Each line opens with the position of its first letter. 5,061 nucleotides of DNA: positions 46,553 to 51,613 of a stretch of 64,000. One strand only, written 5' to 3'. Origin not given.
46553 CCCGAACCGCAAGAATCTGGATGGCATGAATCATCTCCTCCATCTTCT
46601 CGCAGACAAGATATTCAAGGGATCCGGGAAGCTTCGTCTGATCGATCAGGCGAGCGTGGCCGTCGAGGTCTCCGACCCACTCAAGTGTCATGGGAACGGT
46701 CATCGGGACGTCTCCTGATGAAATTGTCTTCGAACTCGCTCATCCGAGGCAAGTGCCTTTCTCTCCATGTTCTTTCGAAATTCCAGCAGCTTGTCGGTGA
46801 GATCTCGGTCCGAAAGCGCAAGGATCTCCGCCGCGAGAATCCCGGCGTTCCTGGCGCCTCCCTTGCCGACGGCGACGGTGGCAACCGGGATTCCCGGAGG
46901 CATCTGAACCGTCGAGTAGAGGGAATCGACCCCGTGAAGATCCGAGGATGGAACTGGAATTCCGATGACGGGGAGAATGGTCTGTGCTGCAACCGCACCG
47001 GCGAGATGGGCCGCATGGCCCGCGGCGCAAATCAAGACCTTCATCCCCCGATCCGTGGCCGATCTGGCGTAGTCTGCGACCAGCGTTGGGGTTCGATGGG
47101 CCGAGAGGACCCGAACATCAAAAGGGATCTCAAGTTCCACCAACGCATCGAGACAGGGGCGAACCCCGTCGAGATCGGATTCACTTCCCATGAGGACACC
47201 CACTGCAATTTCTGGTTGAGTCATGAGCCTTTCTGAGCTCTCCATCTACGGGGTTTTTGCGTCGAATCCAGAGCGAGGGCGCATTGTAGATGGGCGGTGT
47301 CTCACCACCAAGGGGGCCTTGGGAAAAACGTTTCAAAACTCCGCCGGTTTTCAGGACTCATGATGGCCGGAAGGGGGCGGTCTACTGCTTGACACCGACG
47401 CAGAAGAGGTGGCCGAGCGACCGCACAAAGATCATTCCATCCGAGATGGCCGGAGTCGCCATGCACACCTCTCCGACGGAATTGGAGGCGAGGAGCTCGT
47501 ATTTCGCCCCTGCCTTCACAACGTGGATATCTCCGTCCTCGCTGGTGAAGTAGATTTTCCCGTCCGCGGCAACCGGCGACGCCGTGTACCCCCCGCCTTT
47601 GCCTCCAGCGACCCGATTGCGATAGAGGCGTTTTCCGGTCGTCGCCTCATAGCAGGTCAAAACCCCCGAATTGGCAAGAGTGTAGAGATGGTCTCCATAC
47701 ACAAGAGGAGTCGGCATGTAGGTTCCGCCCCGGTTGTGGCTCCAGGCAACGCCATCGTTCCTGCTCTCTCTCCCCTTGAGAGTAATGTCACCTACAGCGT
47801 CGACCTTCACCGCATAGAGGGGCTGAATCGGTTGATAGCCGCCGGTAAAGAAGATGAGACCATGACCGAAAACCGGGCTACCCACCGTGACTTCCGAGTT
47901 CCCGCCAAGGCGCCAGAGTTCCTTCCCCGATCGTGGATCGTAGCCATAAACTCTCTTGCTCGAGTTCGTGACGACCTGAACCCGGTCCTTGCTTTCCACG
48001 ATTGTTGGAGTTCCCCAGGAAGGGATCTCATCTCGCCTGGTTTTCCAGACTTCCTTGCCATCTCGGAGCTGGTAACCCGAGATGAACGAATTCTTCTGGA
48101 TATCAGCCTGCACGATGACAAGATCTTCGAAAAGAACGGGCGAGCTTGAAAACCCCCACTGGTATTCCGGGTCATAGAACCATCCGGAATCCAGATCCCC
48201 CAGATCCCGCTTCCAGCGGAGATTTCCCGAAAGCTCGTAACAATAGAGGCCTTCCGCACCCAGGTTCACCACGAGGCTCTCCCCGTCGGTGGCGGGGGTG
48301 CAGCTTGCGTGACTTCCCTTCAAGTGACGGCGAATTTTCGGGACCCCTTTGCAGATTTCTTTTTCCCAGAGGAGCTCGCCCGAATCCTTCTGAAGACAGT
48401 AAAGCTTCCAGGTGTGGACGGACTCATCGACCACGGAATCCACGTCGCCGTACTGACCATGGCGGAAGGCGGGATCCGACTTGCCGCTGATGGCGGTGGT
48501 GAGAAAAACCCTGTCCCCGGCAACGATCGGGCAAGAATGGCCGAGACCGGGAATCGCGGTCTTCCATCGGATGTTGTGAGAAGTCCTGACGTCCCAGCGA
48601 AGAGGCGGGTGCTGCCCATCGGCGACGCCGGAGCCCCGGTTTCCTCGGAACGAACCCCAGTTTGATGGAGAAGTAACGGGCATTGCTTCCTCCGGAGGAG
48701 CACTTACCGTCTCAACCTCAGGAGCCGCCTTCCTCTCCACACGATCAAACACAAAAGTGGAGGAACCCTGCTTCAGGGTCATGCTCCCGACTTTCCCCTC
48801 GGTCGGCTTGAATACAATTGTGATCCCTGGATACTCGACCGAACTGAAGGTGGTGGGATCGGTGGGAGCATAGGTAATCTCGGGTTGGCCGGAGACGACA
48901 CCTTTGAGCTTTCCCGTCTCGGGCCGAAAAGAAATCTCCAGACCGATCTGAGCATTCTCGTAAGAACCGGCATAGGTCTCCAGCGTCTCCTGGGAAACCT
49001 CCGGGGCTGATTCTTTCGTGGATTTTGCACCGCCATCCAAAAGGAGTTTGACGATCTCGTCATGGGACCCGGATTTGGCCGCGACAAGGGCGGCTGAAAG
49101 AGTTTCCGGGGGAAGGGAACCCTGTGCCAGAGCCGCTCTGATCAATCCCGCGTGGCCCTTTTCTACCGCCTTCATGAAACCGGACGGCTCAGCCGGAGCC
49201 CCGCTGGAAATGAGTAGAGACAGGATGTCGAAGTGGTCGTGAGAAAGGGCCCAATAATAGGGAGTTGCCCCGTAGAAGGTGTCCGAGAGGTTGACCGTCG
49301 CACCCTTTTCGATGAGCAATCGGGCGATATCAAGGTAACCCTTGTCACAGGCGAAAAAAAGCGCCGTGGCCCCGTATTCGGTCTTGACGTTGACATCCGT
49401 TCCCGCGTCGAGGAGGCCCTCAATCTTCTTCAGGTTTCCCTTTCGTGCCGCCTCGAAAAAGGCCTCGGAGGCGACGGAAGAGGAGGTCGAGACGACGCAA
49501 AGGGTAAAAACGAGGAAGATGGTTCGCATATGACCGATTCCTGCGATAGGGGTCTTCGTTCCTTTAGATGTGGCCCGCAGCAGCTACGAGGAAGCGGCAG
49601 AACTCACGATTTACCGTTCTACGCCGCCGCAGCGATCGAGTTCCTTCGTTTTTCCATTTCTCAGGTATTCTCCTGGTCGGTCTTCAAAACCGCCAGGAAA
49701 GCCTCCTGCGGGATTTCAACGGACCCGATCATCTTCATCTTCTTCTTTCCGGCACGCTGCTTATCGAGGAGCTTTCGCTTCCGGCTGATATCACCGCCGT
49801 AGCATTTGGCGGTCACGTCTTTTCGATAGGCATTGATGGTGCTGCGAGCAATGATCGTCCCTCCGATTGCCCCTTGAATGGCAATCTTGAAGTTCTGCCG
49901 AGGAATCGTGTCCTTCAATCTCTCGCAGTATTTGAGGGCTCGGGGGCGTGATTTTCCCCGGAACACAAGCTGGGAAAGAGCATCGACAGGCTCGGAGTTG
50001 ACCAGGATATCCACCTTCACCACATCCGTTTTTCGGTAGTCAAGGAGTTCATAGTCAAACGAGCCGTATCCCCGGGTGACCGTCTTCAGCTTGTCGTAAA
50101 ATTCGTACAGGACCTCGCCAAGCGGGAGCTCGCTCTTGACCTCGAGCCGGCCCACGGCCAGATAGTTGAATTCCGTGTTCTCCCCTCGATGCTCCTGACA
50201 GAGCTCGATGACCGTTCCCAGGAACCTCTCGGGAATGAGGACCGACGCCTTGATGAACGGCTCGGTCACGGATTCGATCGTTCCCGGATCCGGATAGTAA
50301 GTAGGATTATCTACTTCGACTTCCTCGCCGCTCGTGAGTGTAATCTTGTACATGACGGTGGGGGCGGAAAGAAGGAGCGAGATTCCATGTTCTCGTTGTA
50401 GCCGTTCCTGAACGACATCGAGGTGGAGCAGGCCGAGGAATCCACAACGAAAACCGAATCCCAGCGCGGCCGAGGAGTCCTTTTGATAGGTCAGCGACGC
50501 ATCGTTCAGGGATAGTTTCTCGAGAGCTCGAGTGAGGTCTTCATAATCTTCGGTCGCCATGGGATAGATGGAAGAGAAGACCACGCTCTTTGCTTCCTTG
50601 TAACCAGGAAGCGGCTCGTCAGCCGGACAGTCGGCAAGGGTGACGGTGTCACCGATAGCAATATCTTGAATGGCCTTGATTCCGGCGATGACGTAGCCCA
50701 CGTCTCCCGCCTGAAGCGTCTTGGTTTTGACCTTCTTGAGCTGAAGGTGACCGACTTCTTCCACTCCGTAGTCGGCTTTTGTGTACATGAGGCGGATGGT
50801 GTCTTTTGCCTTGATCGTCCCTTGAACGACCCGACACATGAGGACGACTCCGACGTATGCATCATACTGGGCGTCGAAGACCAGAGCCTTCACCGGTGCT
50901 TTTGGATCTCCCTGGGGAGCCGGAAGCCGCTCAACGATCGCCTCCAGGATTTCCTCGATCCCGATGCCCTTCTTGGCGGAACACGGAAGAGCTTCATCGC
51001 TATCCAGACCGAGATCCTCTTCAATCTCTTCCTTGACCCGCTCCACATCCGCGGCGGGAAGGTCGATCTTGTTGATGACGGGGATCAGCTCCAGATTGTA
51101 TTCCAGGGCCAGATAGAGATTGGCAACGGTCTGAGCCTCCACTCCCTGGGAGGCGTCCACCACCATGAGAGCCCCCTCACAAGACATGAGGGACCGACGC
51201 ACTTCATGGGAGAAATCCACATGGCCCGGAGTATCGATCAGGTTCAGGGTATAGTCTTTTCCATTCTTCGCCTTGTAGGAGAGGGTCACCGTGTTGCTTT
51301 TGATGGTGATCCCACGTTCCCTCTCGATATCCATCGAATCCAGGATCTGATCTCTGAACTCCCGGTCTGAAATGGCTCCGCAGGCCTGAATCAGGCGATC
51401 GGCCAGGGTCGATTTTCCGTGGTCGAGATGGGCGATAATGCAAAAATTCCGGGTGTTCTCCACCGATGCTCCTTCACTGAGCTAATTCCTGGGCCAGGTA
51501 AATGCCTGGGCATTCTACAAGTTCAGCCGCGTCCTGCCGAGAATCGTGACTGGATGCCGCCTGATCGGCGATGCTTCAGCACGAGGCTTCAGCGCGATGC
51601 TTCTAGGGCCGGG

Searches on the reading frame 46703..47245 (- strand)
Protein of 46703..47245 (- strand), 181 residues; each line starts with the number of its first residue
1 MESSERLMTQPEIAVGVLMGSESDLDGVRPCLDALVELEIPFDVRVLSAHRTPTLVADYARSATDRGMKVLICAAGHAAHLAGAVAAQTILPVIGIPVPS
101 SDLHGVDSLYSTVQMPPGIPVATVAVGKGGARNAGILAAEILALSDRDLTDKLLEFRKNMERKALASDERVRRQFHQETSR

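Call 33: search_protein_families(library=ncbifam, proteins=[window:46703-47245:-])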
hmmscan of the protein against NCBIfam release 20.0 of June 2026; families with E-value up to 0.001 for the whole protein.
window:46703-47245:- (181 aa): 2 families
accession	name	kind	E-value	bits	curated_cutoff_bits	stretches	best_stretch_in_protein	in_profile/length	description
TIGR01162.1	purE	equivalog_domain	2.6e-57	192.7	149.6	1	15-171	1-155/156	5-(carboxyamino)imidazole ribonucleotide mutase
NF033503.1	LarB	equivalog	0.00061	19.5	175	1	42-136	113-205/209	nickel pincer cofactor biosynthesis protein LarB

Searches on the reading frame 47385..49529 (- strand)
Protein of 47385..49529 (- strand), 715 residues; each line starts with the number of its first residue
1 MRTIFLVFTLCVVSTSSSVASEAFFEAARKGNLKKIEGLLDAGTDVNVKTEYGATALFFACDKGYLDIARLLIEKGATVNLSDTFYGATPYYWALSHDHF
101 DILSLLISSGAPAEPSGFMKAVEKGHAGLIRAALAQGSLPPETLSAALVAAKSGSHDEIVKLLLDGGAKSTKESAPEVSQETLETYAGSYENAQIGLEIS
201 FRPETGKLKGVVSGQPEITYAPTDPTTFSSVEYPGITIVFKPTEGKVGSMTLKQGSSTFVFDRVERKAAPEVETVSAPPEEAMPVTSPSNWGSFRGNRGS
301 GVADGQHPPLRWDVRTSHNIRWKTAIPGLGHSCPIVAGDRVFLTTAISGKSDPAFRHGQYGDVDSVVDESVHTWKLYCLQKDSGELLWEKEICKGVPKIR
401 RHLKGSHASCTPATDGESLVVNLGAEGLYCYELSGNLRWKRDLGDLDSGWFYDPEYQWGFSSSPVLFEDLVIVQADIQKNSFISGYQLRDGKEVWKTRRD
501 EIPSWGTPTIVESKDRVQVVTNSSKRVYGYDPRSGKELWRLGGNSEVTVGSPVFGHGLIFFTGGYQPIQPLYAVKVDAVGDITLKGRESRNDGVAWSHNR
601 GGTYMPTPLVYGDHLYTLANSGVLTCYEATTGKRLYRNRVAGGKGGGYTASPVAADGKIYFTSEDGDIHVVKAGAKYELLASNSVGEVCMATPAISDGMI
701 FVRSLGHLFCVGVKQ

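Call 33: search_protein_families(library=ncbifam, proteins=[window:47385-49529:-])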
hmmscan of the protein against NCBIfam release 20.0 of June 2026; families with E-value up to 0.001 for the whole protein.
window:47385-49529:- (715 aa): 9 families
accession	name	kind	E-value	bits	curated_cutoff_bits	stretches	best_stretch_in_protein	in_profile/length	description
TIGR03300.1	assembly_YfgL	equivalog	1.3e-11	43.8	285.2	1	604-704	57-152/377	outer membrane protein assembly factor BamB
NF008351.0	PRK11138.1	equivalog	2.2e-08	33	423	1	607-704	64-167/394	outer membrane protein assembly factor BamB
NF043023.1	T4SS_AnkH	equivalog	2.3e-08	33.2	600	1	31-113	10-91/467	Dot/Icm T4SS effector AnkH/LegA3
NF043029.1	T4SS_AnkY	equivalog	6.8e-07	28.1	600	1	17-113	419-517/543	Dot/Icm T4SS effector AnkY/LegA9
NF041931.2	MzaA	equivalog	2.4e-06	26.6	800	1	27-124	9-102/726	MZA anti-phage system associated sigma-70 family RNA polymerase sigma factor MzaA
NF043028.1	T4SS_AnkX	equivalog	1.8e-05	23.1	1400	1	21-89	549-618/938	Dot/Icm T4SS effector AnkN/AnkX/LegA8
NF043021.1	T4SS_AnkF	equivalog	9.3e-05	20.9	1000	1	19-80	584-646/917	Dot/Icm T4SS effector AnkF/LegA14/Ceg31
NF053615.1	SerThrKinAfsKStmc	equivalog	0.0001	21.1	1300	0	463-704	569-791/809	protein serine/threonine kinase AfsK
TIGR04528.1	acido_non_PQQ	subfamily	0.00037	19.4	650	0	477-549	397-467/493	acido-empty-quinoprotein group A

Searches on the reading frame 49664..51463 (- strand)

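Call 33: search_protein_families(library=ncbifam, proteins=[window:49664-51463:-])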
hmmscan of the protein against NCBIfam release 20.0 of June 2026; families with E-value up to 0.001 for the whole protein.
window:49664-51463:- (600 aa): 38 families (the best 25 are shown)
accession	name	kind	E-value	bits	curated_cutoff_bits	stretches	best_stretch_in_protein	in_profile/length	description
TIGR01393.1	lepA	equivalog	5.6e-285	946.4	533.9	1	3-596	2-595/595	translation elongation factor 4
TIGR01394.1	TypA_BipA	equivalog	1.2e-65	221.9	757.3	1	5-479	2-471/594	translational GTPase TypA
TIGR00484.1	EF-G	equivalog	1.3e-57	195.4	659.4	3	2-176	8-175/691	elongation factor G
NF009381.0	PRK12740.1-5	subfamily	2.8e-56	191.3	583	3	2-152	7-155/692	elongation factor G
NF012153.1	tet_protect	equivalog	5.9e-52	176.8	775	2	6-151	2-145/614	tetracycline resistance ribosomal protection protein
TIGR00490.1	aEF-2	equivalog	2.7e-45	154.7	738.45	2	3-149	18-164/720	elongation factor EF-2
NF007583.0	PRK10218.1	equivalog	9.1e-44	149.4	1260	1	1-374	2-391/607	ribosome-dependent GTPase TypA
NF009891.0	PRK13351.1-1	equivalog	2.5e-42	145.3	597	3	2-152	7-155/681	elongation factor G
NF033148.1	tet_protect_M_W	exception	3.1e-39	134.8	1100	2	6-153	5-150/639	TetM/TetW/TetO/TetS family tetracycline resistance ribosomal protection protein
NF001964.0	PRK00741.1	equivalog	5.7e-37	127.3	473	2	2-155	10-165/529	peptide chain release factor 3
NF000120.3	47473_otr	exception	5e-35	121.2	900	2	4-151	2-147/608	tetracycline resistance ribosomal protection protein Otr(A)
NF009377.1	PRK12740.1-1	equivalog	6.5e-34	117.4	890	2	3-152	12-159/700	elongation factor G-like protein EF-G2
NF009379.0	PRK12740.1-3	equivalog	1e-30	107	513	2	161-380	255-468/674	elongation factor G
NF012155.1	tet_protect_M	exception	3.3e-30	104.9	1420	2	6-152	5-149/639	tetracycline resistance ribosomal protection protein Tet(M)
TIGR00503.1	prfC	equivalog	8.1e-30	103.7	466.95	1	3-155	10-164/527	peptide chain release factor 3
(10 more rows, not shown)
